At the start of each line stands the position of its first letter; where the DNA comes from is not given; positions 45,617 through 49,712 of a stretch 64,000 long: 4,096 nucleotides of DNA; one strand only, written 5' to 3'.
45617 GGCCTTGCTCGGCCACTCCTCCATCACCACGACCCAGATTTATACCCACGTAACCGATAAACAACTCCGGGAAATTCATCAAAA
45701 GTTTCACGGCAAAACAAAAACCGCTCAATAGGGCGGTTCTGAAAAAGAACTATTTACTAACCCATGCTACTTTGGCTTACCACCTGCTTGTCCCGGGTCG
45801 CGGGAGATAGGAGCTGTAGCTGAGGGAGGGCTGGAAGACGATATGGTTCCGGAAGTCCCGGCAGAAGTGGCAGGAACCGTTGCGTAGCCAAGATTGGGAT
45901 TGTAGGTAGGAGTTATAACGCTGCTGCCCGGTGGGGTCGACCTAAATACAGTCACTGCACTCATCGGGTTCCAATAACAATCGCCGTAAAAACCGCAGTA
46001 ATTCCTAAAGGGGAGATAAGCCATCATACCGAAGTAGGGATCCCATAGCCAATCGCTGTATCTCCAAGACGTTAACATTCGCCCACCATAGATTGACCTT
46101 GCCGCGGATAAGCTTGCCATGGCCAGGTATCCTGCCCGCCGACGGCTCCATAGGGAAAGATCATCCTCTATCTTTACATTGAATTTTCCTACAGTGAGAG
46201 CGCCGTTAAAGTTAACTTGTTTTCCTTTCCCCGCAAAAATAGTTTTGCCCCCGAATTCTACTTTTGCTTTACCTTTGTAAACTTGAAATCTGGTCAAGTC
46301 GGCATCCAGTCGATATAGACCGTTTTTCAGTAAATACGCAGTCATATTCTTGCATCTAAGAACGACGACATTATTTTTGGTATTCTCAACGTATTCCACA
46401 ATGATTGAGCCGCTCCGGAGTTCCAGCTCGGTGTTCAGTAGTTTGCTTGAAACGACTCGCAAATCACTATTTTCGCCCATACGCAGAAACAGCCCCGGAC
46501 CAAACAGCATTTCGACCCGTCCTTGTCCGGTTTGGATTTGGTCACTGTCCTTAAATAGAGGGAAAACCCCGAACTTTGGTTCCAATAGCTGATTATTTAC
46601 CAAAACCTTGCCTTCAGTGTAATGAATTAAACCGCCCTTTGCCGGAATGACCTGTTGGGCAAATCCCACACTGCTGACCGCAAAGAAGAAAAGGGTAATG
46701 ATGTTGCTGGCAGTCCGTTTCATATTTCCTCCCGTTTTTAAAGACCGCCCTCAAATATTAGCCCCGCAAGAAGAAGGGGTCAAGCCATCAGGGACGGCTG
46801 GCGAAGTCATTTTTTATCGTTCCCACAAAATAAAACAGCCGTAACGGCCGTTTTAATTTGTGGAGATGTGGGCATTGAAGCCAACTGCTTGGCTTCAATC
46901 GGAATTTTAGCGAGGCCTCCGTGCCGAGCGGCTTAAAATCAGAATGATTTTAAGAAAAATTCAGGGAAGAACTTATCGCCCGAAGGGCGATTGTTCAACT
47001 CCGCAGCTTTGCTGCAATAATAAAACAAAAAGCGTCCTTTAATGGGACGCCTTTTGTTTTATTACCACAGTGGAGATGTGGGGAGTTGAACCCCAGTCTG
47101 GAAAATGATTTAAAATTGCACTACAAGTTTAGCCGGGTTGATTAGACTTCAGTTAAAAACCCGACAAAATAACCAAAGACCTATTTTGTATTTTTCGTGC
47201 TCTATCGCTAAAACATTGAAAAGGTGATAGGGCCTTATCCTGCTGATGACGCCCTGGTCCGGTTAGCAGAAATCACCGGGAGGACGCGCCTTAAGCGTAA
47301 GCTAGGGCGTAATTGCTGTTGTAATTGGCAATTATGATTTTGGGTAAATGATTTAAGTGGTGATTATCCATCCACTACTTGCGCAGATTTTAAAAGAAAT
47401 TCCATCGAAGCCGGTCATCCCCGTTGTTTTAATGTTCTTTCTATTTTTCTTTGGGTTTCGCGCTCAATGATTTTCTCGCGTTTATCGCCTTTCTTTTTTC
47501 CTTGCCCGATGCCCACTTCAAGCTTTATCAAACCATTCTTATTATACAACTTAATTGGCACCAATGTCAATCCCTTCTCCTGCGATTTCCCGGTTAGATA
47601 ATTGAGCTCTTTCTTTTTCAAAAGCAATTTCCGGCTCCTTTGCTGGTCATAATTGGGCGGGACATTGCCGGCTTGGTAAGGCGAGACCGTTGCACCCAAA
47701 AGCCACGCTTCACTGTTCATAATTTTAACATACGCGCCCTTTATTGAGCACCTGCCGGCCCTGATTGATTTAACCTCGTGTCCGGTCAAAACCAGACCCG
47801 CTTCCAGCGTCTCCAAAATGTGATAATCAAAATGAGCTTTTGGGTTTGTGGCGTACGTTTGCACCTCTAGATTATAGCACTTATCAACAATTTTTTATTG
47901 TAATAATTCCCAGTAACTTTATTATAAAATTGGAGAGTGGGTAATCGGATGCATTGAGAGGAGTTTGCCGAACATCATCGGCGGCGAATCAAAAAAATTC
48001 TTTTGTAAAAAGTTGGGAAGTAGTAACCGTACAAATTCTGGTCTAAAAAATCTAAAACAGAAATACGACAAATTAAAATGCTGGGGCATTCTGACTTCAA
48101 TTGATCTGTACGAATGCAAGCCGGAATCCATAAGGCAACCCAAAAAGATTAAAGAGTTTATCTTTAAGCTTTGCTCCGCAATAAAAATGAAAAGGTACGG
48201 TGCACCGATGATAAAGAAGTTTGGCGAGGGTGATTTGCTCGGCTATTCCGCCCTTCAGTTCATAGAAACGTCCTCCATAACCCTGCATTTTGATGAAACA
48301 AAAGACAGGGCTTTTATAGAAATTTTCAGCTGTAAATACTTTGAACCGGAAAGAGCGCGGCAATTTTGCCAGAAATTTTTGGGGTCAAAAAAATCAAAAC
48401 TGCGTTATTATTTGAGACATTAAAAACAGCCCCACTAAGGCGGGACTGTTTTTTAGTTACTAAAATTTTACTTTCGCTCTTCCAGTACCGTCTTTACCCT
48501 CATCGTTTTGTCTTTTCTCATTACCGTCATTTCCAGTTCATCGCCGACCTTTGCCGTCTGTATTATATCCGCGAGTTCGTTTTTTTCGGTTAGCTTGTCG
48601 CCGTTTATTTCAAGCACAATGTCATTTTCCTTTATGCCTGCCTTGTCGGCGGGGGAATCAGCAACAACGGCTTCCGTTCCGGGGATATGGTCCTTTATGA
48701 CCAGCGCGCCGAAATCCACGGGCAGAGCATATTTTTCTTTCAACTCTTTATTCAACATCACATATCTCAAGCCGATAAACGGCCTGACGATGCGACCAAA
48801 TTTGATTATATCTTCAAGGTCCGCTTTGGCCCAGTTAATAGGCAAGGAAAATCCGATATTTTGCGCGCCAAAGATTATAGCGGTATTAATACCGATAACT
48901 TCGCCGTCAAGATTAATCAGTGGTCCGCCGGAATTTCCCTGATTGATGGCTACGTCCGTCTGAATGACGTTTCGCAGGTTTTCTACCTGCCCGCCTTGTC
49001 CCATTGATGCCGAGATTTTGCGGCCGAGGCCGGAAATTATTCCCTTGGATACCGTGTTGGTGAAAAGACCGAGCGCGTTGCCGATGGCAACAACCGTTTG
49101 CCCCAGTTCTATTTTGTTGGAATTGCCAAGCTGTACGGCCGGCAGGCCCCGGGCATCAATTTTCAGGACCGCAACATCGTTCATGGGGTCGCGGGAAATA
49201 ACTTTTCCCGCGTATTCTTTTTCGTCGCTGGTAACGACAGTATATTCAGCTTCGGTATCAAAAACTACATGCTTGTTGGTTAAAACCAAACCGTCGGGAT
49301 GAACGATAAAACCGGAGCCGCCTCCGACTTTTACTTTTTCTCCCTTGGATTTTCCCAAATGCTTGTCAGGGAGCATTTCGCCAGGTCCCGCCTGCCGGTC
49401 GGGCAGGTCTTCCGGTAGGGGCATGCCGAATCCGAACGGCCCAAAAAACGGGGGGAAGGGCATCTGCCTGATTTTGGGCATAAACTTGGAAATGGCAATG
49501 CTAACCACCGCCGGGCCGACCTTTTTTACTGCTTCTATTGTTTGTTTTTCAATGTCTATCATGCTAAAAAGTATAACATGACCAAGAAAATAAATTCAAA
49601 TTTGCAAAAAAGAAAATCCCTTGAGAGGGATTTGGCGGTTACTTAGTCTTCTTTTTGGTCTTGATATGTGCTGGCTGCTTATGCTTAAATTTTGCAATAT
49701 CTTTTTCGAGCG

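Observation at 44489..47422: tmRNA locus: 5' end overlapping the smpB stop, a duplicated tmRNA 3' end 210 bp away, and a nearby XerD-like recombinase (possible decayed integration site)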

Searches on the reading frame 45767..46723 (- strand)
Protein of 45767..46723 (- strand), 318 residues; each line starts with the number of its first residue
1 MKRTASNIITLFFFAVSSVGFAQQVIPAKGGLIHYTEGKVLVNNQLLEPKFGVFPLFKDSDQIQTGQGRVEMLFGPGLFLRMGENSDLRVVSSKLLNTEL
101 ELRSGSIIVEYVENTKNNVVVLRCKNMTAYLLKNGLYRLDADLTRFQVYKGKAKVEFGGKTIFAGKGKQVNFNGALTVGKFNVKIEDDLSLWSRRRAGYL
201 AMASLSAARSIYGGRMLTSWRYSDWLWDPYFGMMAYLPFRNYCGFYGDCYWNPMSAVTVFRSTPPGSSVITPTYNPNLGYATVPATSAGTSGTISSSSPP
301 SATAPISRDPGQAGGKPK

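Call 10: search_protein_families(library=pfam, proteins=[window:45767-46723:-])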
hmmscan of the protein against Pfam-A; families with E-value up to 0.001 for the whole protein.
window:45767-46723:- (318 aa): 1 family
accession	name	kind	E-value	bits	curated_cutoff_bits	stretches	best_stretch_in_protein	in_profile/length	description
PF04773.18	FecR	-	0.00022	22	24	1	61-153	1-96/97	FecR protein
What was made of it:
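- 45767..46723 (-): Secreted 318-aa protein, weakly FecR-like. Not part of the module. It lies in a region of variable gene content between xer and ssrA. Pfam FecR at 22 bits, below cutoff (call 10).
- On FecR family (for ORF 45767..46723): 22.0 bits against a cutoff of 24 (call 10).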

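Call 11: search_protein_families(library=ncbifam, proteins=[window:45767-46723:-])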
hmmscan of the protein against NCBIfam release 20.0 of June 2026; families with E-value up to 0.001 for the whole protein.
window:45767-46723:- (318 aa): 0 families

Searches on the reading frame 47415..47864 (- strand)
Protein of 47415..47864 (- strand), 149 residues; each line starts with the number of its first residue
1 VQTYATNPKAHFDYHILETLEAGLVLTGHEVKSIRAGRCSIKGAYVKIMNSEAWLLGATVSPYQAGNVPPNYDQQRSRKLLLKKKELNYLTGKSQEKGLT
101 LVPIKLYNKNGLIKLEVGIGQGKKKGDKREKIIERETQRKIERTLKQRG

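Call 10: search_protein_families(library=pfam, proteins=[window:47415-47864:-])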
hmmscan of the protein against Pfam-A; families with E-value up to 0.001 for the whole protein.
window:47415-47864:- (149 aa): 1 family
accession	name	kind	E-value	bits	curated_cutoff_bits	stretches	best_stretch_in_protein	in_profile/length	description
PF01668.23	SmpB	-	1.7e-52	177.6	27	1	5-147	2-143/143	SmpB protein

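Call 13: find_related_loci(query=window:47415-47864:-, collection=genome_contigs, flank=10000)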
Query window:47415-47864:- (149 aa) in genome_contigs; peptide patterns used: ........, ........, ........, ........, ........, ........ (x = any residue, [..] = any of these).
386 stretches matched a pattern; 79 encode a relative of the query (tblastn E <= 1e-3); 79 distinct loci.
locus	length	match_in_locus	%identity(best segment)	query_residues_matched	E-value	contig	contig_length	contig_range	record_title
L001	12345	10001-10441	88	1-147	2e-78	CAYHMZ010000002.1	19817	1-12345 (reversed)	MAG TPA_asm: uncultured Candidatus Saccharibacteria bacterium isolate ERP119705_co13_640 genome assembly, contig: NODE_3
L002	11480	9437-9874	75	3-148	5e-72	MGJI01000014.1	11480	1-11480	MAG: Candidatus Yanofskybacteria bacterium RIFCSPHIGHO2_01_FULL_44_17 rifcsphigho2_01_scaffold_23614, whole genome shotg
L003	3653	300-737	75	1-146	2e-71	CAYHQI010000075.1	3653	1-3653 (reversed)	MAG TPA_asm: uncultured Candidatus Saccharibacteria bacterium isolate ERP119705_co15_11 genome assembly, contig: NODE_36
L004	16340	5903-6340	75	1-146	3e-71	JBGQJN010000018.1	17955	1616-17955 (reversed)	MAG: Candidatus Paceibacteria bacterium isolate OBJ2_061818_070_22 k141_1408682_length_17955_cov_11.1207, whole genome s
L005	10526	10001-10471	70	1-149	3e-68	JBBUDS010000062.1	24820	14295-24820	MAG: Patescibacteria group bacterium isolate H41-bin092_1 H41_bin092_1_000000000062, whole genome shotgun sequence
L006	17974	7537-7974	68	1-146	7e-65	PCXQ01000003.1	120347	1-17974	MAG: Candidatus Yanofskybacteria bacterium CG10_big_fil_rev_8_21_14_0_10_36_16 CG10_8_21_14_0.10_scaffold_48_c, whole ge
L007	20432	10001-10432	69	1-144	9e-64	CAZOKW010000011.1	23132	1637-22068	MAG TPA_asm: uncultured Candidatus Saccharibacteria bacterium isolate SRP178908_co1_360 genome assembly, contig: NODE_13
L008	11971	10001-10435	68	1-145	8e-63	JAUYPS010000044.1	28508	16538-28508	MAG: bacterium isolate C4_metabat.bin.47 C4_k141_172349, whole genome shotgun sequence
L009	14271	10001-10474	71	1-148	7e-62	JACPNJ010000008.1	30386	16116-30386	MAG: Candidatus Yanofskybacteria bacterium isolate NC_groundwater_572_Ag_S-0.1um_42_14 S35_SO-1_scaffold_650155, whole g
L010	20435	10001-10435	66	3-147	8e-61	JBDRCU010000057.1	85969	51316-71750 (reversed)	MAG: Parcubacteria group bacterium isolate MEGAHIT-group-1.202 k141_9611775, whole genome shotgun sequence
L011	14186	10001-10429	59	1-143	3e-54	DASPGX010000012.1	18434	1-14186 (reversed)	MAG TPA_asm: Candidatus Paceibacterota bacterium isolate SMAG_U16462 k141_1326352, whole genome shotgun sequence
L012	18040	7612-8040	64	1-143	4e-56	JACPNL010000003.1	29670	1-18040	MAG: Candidatus Yanofskybacteria bacterium isolate NC_groundwater_574_Ag_S-0.1um_43_12 S35_SO-1_scaffold_81683, whole ge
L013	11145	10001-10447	61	1-147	1e-52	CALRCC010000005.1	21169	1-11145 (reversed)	MAG: Candidatus Ryanbacteria bacterium isolate CH-Oct18-76 genome assembly, contig: CH-Oct18-C2799, whole genome shotgun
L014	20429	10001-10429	59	1-143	2e-52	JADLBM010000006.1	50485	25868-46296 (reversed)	MAG: Candidatus Yanofskybacteria bacterium isolate SJ168 c_000000469888, whole genome shotgun sequence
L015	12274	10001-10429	60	1-143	5e-52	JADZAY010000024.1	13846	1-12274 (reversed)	MAG: Candidatus Yanofskybacteria bacterium isolate SJ643 c_000001803114, whole genome shotgun sequence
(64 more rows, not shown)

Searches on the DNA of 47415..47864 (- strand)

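Call 39: search_rna_families(sources=[L004, L017], threshold=gathering)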
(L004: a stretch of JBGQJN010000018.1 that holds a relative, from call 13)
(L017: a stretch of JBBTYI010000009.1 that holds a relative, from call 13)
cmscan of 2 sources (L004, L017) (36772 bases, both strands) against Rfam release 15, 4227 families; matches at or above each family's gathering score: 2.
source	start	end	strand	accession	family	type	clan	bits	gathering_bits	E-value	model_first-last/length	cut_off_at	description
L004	6418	6771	+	RF00023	tmRNA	Gene;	CL00001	129.1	47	2.1e-50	1-374/374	no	transfer-messenger RNA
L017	12249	12599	+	RF00023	tmRNA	Gene;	CL00001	116.6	47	3.9e-45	1-374/374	no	transfer-messenger RNA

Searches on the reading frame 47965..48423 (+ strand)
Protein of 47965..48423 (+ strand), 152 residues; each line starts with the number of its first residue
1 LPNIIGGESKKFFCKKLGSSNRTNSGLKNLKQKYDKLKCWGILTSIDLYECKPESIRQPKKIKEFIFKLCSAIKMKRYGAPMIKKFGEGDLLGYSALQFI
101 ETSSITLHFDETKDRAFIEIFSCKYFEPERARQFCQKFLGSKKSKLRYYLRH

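Call 10: search_protein_families(library=pfam, proteins=[window:47965-48423:+])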
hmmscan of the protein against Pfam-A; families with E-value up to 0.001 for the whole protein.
window:47965-48423:+ (152 aa): 1 family
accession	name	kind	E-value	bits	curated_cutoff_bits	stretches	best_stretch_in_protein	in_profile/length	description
PF02675.21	AdoMet_dc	-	1.7e-17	64.1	25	1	46-151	4-106/107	S-adenosylmethionine decarboxylase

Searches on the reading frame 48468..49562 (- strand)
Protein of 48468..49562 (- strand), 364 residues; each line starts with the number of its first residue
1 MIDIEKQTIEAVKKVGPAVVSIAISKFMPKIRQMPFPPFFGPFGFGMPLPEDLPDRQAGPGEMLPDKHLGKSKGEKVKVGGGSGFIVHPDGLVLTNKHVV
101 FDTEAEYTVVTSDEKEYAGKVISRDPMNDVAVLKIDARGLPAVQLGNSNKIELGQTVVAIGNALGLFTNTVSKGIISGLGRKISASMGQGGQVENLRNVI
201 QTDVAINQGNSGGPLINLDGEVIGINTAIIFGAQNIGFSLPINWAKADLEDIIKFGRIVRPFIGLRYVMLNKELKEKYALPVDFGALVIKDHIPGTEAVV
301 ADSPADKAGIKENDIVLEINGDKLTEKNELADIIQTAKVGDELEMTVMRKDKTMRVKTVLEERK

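Call 10: search_protein_families(library=pfam, proteins=[window:48468-49562:-])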
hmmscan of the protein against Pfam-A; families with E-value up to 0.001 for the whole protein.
window:48468-49562:- (364 aa): 6 families
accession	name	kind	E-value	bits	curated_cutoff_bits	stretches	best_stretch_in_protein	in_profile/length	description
PF13365.12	Trypsin_2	-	1.3e-34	120.4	27.6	1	82-225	1-144/144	Trypsin-like peptidase domain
PF00089.32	Trypsin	-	1.7e-17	64.4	20.6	1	83-239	28-210/220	Trypsin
PF13180.12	PDZ_2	-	7e-14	52.3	27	1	261-358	1-78/80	PDZ domain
PF17820.7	PDZ_6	-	9.5e-12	44.9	27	1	297-347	3-52/54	PDZ domain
PF10459.15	Peptidase_S46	-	1.4e-07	31.1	22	0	77-103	43-70/698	Peptidase S46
PF00595.29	PDZ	-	8.9e-07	29.6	23.2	1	299-348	32-81/81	PDZ domain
